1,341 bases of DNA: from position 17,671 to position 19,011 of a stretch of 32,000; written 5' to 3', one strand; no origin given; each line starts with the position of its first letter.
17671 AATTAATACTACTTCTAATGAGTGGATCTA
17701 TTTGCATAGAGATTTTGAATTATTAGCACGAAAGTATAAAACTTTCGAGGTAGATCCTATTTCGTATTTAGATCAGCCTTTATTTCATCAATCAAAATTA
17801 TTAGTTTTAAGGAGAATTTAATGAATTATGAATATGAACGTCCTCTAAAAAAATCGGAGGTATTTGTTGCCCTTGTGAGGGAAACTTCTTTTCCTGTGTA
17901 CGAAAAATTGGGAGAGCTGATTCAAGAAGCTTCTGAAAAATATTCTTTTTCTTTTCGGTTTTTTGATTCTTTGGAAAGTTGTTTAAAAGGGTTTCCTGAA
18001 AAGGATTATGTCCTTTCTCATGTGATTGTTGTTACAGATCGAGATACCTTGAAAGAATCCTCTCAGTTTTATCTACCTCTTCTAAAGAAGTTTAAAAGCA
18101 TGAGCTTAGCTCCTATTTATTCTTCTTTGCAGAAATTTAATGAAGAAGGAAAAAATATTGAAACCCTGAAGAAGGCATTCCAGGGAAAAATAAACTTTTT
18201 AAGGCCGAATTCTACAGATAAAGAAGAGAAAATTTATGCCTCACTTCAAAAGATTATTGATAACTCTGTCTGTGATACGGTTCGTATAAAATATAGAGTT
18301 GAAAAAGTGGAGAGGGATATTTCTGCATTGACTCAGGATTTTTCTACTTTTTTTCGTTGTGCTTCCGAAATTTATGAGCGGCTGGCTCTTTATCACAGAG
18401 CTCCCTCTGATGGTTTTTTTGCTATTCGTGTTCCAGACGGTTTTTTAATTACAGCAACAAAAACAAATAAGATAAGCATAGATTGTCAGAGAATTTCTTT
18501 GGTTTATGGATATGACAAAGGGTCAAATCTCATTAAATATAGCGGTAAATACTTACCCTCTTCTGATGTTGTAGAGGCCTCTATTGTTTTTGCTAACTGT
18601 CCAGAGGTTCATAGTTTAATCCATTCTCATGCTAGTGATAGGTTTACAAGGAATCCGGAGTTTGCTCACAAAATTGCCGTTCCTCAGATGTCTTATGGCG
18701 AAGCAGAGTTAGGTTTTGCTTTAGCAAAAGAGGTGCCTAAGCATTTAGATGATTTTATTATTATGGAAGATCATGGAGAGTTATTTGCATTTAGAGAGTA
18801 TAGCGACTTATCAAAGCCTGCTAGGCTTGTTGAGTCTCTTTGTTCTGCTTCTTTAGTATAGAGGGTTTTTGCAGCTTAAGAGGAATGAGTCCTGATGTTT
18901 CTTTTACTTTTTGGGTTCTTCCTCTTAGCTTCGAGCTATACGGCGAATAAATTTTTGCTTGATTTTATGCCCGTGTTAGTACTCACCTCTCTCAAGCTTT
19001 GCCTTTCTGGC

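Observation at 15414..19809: Orphan, translationally coupled operon: radical SAM enzyme, SAM methyltransferase, class II aldolase-fold fusion, DMT permease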

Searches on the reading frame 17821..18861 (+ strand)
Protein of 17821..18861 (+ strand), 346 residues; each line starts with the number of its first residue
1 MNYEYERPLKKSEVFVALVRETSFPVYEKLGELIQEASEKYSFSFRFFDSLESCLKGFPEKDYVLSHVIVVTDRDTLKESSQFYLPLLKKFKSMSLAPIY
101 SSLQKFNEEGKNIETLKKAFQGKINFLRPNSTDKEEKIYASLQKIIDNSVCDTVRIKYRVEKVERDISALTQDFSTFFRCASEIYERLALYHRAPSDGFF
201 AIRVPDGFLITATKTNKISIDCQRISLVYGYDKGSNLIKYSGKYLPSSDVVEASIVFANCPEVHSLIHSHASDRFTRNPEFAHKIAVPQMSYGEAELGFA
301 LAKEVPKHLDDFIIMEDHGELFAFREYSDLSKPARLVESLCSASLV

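Call 3: search_protein_families(library=pfam, proteins=[window:17821-18861:+], max_evalue=0.01)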
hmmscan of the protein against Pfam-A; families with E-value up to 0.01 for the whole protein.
window:17821-18861:+ (346 aa): 1 family
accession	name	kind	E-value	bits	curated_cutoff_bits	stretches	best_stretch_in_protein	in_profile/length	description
PF00596.27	Aldolase_II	-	0.0016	18.8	22.2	0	200-320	23-158/183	Class II Aldolase and Adducin N-terminal domain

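Call 4: search_protein_families(library=ncbifam, proteins=[window:17821-18861:+], max_evalue=0.01)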
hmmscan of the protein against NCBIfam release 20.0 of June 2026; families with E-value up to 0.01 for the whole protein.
window:17821-18861:+ (346 aa): 0 families

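Call 19: search_solved_structures(query=window:17821-18861:+, max_evalue=1)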
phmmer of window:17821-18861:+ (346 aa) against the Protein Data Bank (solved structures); distinct sequences matched with E-value up to 1: 2.
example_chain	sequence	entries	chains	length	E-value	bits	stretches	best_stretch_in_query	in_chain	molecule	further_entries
7udk_A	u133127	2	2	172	0.00045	23.1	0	103-146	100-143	Designed helical repeat protein (DHR) RPB_LRP2_R4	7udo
8yl2_A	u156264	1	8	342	0.14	14.9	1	20-109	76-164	GTP-binding protein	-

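Call 24: find_homologous_proteins(query=window:17821-18861:+, max_evalue=0.001)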
Query window:17821-18861:+ (346 aa): 43 proteins with E <= 0.001 among 2630 candidates.
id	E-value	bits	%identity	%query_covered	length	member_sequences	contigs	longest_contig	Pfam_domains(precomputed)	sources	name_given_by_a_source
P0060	2.6e-225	765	100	100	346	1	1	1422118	-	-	-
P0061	2.9e-98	347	48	98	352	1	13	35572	PF00596.28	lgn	-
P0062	1.3e-78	283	42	99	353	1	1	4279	PF00596.28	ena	-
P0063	7.2e-78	280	44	97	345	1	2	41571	-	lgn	-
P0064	2.6e-76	275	44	94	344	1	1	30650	PF00596.28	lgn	-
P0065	1.1e-74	270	40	98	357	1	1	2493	PF00596.28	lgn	-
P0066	2.9e-74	269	45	92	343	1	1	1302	PF00596.28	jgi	jgi:Class II Aldolase and Adducin N-terminal domain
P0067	2.8e-73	265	41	98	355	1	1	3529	PF00596.28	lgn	-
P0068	9.4e-73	264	43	97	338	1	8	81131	-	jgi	jgi:hypothetical protein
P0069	1.9e-72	263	44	94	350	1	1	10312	-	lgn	-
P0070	1.7e-71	259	41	98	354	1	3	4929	PF00596.28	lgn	-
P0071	2.4e-71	259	42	93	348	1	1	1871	PF00596.28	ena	-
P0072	3.1e-71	259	40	98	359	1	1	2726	PF00596.28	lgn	-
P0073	7.7e-71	257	44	94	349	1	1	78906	PF00596.28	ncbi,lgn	-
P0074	8.1e-71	257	44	97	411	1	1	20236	PF00596.28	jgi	jgi:hypothetical protein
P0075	1.4e-70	257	43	99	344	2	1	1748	PF00596.28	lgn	-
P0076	1.8e-70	256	43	98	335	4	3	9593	PF00596.28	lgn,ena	-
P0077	2.8e-68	249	40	99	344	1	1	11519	PF00596.28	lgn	-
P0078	2.5e-67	246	38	94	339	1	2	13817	PF00596.28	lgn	-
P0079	3.4e-67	245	41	93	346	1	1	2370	PF00596.28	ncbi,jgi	jgi:hypothetical protein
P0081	2.8e-66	242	42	92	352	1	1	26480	PF00596.28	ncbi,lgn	-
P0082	4.1e-65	239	38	93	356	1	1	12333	PF00596.28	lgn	-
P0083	4.4e-64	235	40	94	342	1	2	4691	PF00596.28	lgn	-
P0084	1.3e-62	230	39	99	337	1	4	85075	PF00596.28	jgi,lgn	jgi:hypothetical protein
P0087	8.7e-61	224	39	96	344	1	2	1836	PF00596.28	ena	-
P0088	1.4e-60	224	41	92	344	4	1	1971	PF00596.28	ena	-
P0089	1.5e-60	224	44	84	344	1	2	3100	PF00596.28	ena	-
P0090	5.4e-59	218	47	68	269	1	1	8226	PF00596.28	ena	-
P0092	7.9e-57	211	40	92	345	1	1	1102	PF00596.28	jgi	jgi:hypothetical protein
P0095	9.7e-56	208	39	93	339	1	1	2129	PF00596.28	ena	-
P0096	1.5e-55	207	38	92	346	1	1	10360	PF00596.28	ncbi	-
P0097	4.2e-55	206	38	93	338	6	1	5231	PF00596.28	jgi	jgi:ribulose-5-phosphate 4-epimerase/fuculose-1-phosphate aldolase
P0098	6.3e-55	205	40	86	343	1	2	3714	PF00596.28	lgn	-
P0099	1.1e-54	204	38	92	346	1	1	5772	PF00596.28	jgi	jgi:ribulose-5-phosphate 4-epimerase/fuculose-1-phosphate aldolase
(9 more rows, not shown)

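Call 27: search_solved_structures(query=A2, max_evalue=1, show_alignments=2)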
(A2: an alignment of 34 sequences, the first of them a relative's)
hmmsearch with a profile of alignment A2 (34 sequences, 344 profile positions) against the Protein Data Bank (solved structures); distinct sequences matched with E-value up to 1: 20.
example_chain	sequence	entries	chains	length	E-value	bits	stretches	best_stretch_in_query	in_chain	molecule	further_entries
1dzx_P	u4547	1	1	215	0.014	18.3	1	190-268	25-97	L-fuculose phosphate aldolase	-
1fua_A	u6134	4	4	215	0.014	18.3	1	190-268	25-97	L-FUCULOSE-1-PHOSPHATE ALDOLASE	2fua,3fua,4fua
1dzy_P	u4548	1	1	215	0.014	18.3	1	190-268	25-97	L-FUCULOSE-1-PHOSPHATE ALDOLASE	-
1dzz_P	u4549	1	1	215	0.014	18.3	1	190-267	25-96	L-fuculose phosphate aldolase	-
1dzv_P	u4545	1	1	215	0.014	18.3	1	190-267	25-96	L-fuculose phosphate aldolase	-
1e4b_P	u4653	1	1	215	0.015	18.2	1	190-268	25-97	L-FUCULOSE 1-PHOSPHATE ALDOLASE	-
1e47_P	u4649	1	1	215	0.021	17.7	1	190-268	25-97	L-FUCULOSE 1-PHOSPHATE ALDOLASE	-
1e48_P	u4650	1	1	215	0.022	17.7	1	190-267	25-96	L-FUCULOSE 1-PHOSPHATE ALDOLASE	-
1dzu_P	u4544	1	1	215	0.025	17.5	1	192-268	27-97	L-fuculose phosphate aldolase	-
1e46_P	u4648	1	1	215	0.029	17.2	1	190-268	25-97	L-FUCULOSE 1-PHOSPHATE ALDOLASE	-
1e4a_P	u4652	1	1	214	0.037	16.9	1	193-268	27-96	L-FUCULOSE 1-PHOSPHATE ALDOLASE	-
1dzw_P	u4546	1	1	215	0.045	16.6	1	190-268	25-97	L-fuculose phosphate aldolase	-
7x78_A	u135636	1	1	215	0.054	16.4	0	190-267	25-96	L-fuculose phosphate aldolase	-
1e49_P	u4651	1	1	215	0.073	15.9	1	190-268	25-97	L-FUCULOSE 1-PHOSPHATE ALDOLASE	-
2irp_A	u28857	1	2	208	0.19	14.5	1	190-266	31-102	Putative aldolase class 2 protein aq_1979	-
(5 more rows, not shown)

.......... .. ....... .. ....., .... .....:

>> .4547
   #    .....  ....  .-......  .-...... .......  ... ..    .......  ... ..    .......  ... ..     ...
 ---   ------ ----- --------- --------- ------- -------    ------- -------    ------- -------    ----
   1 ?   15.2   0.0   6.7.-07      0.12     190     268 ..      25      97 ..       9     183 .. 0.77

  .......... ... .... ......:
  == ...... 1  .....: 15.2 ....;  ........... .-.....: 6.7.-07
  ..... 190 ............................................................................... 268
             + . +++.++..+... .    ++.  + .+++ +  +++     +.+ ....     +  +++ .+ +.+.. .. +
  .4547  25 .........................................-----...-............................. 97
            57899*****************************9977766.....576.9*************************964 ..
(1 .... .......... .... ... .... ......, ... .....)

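Call 31: find_encoding_contigs(protein=P0061, flank=10000, max_places=2)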
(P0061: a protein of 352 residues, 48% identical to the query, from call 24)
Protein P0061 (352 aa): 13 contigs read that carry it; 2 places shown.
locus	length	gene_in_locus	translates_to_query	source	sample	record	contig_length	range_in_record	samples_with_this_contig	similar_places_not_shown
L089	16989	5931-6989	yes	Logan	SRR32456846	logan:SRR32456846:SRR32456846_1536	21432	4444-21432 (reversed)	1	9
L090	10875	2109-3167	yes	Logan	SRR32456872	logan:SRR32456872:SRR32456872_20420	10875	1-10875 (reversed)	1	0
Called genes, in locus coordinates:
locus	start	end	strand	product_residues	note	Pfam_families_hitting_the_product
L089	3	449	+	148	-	?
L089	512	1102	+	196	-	PF01965:DJ-1_PfpI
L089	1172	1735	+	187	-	-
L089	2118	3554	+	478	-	-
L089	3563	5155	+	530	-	PF04055:Radical_SAM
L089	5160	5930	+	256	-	PF13649:Methyltransf_25 (weak)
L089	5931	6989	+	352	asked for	PF00596:Aldolase_II (weak)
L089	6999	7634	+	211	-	PF00106:adh_short, PF08659:KR (weak), PF13561:adh_short_C2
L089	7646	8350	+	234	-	PF00106:adh_short, PF13561:adh_short_C2 (weak)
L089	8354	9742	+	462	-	-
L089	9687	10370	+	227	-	PF00753:Lactamase_B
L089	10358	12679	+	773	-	PF13173:AAA_14 (faint), PF13238:AAA_18 (faint), PF13401:AAA_22 (faint), PF00004:AAA, PF00158:Sigma54_activat (weak), PF07724:AAA_2, PF07728:AAA_5 (weak)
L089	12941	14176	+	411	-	PF07690:MFS_1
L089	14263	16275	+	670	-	PF00561:Abhydrolase_1 (faint), PF02129:Peptidase_S15 (weak), PF20434:BD-FAE (faint), PF12146:Hydrolase_4 (faint), PF12697:Abhydrolase_6, PF00326:Peptidase_S9, PF01738:DLH (weak)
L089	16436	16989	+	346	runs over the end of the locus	-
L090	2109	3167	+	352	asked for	PF00596:Aldolase_II (weak)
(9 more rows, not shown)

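Call 34: predict_structure(alignment_id=A2)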
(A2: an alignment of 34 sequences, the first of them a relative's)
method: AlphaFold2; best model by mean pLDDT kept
length: 346 residues; sequences in the alignment: 34
mean_pLDDT: 95.1   pTM: 0.91
mean pLDDT of the five models: 95.1, 94.8, 94.0, 93.6, 93.2
residues with pLDDT >= 90: 311; 70-90: 34; 50-70: 0; < 50: 1
segments of 3 or more residues with pLDDT < 50: none
pLDDT, mean of each block of 10 residues (from residue 1): 88 97 97 97 97 93 94 95 96 96 94 91 92 96 95 90 98 98 96 91 98 96 98 98 97 98 96 89 96 96 98 95 96 97 88
secondary structure, 60 per line:
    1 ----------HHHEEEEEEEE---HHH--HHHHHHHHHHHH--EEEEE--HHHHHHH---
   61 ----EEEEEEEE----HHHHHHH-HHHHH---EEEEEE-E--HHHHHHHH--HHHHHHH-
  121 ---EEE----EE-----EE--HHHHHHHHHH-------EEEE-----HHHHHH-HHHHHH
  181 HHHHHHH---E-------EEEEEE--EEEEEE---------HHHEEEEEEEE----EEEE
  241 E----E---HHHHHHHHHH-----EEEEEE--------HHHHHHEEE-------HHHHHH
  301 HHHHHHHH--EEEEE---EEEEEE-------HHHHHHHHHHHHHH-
elements in order: E14-21 H30-41 E44-48 H51-57 E65-72 H77-83 H85-89 E93-98 H103-110 H113-119 E124-126 H142-151 E159-162 H168-173 H175-187 E199-204 E207-212 E225-232 E237-241 H250-259 E265-270 H279-284 E285-287 H295-308 E311-315 E319-324 H332-345

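Call 37: fold_search(model_id=the predicted structure, library=pdb)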
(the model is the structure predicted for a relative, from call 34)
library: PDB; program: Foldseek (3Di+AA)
matches with E <= 10: 1349; with E <= 0.001: 53
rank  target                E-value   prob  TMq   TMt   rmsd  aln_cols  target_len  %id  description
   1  1e4b                  2.4e-08  1.00  0.39  0.63   4.5       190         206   17  L-Fuculose 1-Phosphate Aldolase from Escherichia coli Mutant N29Q (released 2000-11-06)
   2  1dzv                  2.9e-08  1.00  0.39  0.63   4.5       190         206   17  L-Fuculose-1-Phosphate Aldolase from Escherichia coli Mutant Y113F/Y209F (released 2000-06-02)
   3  1e47                  4.5e-08  1.00  0.38  0.62   4.6       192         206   17  L-Fuculose 1-Phosphate Aldolase from Escherichia coli Mutant E73Q (released 2000-11-06)
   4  2fua                  4.5e-08  1.00  0.38  0.59   5.1       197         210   17  L-FUCULOSE 1-PHOSPHATE ALDOLASE CRYSTAL FORM T WITH COBALT (released 1996-10-14)
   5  1dzx                  5.7e-08  1.00  0.39  0.62   4.5       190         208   17  L-Fuculose-1-Phosphate Aldolase from Escherichia coli Mutant R212A (released 2000-06-02)
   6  6vop                  5.7e-08  1.00  0.38  0.61   5.0       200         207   18  Crystal structure of YgbL, a putative aldolase/epimerase/decarboxylase from Escherichia coli (released 2020-02-19)
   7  1dzz                  6.1e-08  1.00  0.39  0.62   4.5       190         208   17  L-Fuculose-1-Phosphate Aldolase from Escherichia coli Mutant Y113F (released 2000-06-02)
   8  2opi_A                6.4e-08  1.00  0.38  0.61   5.1       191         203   17  Crystal Structure of L-fuculose-1-phosphate aldolase from Bacteroides thetaiotaomicron (released 2007-02-27)
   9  6voq                  6.4e-08  1.00  0.37  0.60   5.5       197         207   18  Crystal structure of YgbL, a putative aldolase/epimerase/decarboxylase from Klebsiella pneumoniae (released 2020-02-19)
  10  1e4c                  7.7e-08  1.00  0.39  0.63   4.5       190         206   17  L-Fuculose 1-Phosphate Aldolase from Escherichia coli Mutant S71Q (released 2000-11-06)
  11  1dzu                  8.2e-08  1.00  0.39  0.62   4.6       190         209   17  L-Fuculose-1-Phosphate Aldolase from Escherichia coli Mutant T26A (released 2000-06-02)
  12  2opi_B                8.2e-08  1.00  0.38  0.59   4.9       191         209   17  Crystal Structure of L-fuculose-1-phosphate aldolase from Bacteroides thetaiotaomicron (released 2007-02-27)
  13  1fua                  1.1e-07  1.00  0.39  0.62   4.5       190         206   17  L-FUCULOSE 1-PHOSPHATE ALDOLASE CRYSTAL FORM T (released 1996-10-14)
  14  1e49                  1.3e-07  1.00  0.38  0.61   4.6       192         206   17  L-Fuculose 1-Phosphate Aldolase from Escherichia coli Mutant N29L/S71A (released 2000-11-06)
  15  1e4a                  1.6e-07  1.00  0.39  0.62   4.5       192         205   18  L-Fuculose 1-Phosphate Aldolase from Escherichia coli Mutant Del(27) (released 2000-11-06)
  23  6btd                  1.7e-06  1.00  0.39  0.63   4.8       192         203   13  Crystal structure of deoxyribose-phosphate aldolase from Bacillus Thuringiensis involved in dispatching the ubiquitous r (released 2018-07-04)
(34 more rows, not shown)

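Call 38: search_protein_families(library=padloc, proteins=[window:17821-18861:+], max_evalue=0.01)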
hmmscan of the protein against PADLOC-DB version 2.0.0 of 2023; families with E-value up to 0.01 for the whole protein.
window:17821-18861:+ (346 aa): 0 families

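Call 41: search_protein_families(library=pfam, proteins=[L089:8354-9742:+, L089:2118-3554:+], max_evalue=0.1)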
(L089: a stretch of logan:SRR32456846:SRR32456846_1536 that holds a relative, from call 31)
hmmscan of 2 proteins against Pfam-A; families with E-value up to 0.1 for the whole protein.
L089:8354-9742:+ (462 aa): 0 families

L089:2118-3554:+ (478 aa): 1 family
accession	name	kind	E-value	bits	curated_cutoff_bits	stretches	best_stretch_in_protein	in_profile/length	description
PF09418.16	DUF2009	-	0.033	13.7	25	1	220-288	48-114/455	Non-canonical E2 ubiquitin-conjugating enzyme, DUF2009 family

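Call 89: search_protein_families(library=ncbifam, alignment_id=A2, max_evalue=1)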
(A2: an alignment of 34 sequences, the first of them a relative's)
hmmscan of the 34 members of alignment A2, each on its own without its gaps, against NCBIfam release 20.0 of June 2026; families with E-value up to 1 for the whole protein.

A. member 1, P0060 (346 aa): 3 families
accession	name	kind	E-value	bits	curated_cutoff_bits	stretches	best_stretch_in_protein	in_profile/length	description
NF005123.0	PRK06557.1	subfamily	0.017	14.8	251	1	241-271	74-104/223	L-ribulose-5-phosphate 4-epimerase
NF005984.0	PRK08087.1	subfamily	0.071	12.9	264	1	198-272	28-96/215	L-fuculose-phosphate aldolase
TIGR01834.1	PHA_synth_III_E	subfamily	0.11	12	154.95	1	77-121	195-239/324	class III poly(R)-hydroxyalkanoic acid synthase subunit PhaE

B. families by the number of members that match (of 34 scanned): 31 families (the first 25 are shown)
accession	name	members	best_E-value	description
NF005123.0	PRK06557.1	30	1.2e-06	L-ribulose-5-phosphate 4-epimerase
NF006047.0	PRK08193.1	27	0.00017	L-ribulose-5-phosphate 4-epimerase AraD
NF005984.0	PRK08087.1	19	8.9e-06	L-fuculose-phosphate aldolase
NF009003.0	PRK12348.1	18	0.0032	L-ribulose-5-phosphate 4-epimerase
NF053831.1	RU1PAldHalo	14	2.1e-05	ribulose-1-phosphate aldolase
TIGR01086.1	fucA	12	2.9e-05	L-fuculose-phosphate aldolase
TIGR03328.1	salvage_mtnB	12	0.0015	methylthioribulose 1-phosphate dehydratase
NF009625.0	PRK13145.1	12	0.0073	L-ribulose-5-phosphate 4-epimerase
NF043034.1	OxoTetrPhDc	11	0.00087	3-oxo-tetronate 4-phosphate decarboxylase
NF006672.0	PRK09220.1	8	0.0032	methylthioribulose 1-phosphate dehydratase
TIGR00760.1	araD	7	0.018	L-ribulose-5-phosphate 4-epimerase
NF040649.1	FucA_Meth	5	0.00026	L-fuculose phosphate aldolase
NF006208.0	PRK08333.1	5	0.0018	aldolase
NF009002.0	PRK12347.1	5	0.068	L-ribulose-5-phosphate 4-epimerase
TIGR04506.1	F_threo_transal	4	4.3e-05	fluorothreonine transaldolase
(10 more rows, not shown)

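Call 96: search_protein_families(library=pfam, alignment_id=A2, max_evalue=1)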
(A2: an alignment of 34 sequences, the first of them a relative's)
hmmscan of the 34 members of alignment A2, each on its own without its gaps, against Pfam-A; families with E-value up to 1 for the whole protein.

A. member 1, P0060 (346 aa): 2 families
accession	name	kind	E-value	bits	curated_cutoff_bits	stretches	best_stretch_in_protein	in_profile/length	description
PF00596.27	Aldolase_II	-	0.0016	18.8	22.2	1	200-320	23-158/183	Class II Aldolase and Adducin N-terminal domain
PF01475.25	FUR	-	0.18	12.4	23.1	1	82-118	29-64/121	Ferric uptake regulator family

B. families by the number of members that match (of 34 scanned): 19 families
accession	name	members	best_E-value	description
PF00596.27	Aldolase_II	31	5.8e-13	Class II Aldolase and Adducin N-terminal domain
PF25034.1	Spectrin_SYNE1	1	0.0091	Nesprin-1, spectrin repeats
PF25022.1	NPHP3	1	0.044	Nephrocystin-3 domain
PF14425.11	Imm3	1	0.062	Immunity protein Imm3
PF18486.7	PUB_1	1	0.067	PNGase/UBA- or UBX-containing domain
PF09195.17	Endonuc-BglII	1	0.075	Restriction endonuclease BglII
PF13641.12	Glyco_tranf_2_3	1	0.083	Glycosyltransferase like family 2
PF01168.26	Ala_racemase_N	1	0.084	Alanine racemase, N-terminal domain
PF22692.1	LlgE_F_G_D1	1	0.1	Flagellar hook protein FlgE/F/G D1 domain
PF05651.19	Diacid_rec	1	0.14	Putative sugar diacid recognition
PF02057.21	Glyco_hydro_59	1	0.15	Glycosyl hydrolase family 59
PF19481.4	DUF6017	1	0.16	Family of unknown function (DUF6017)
PF04075.20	F420H2_quin_red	1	0.17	F420H(2)-dependent quinone reductase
PF01475.25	FUR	1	0.18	Ferric uptake regulator family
PF04781.17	DUF627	1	0.21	Protein of unknown function (DUF627)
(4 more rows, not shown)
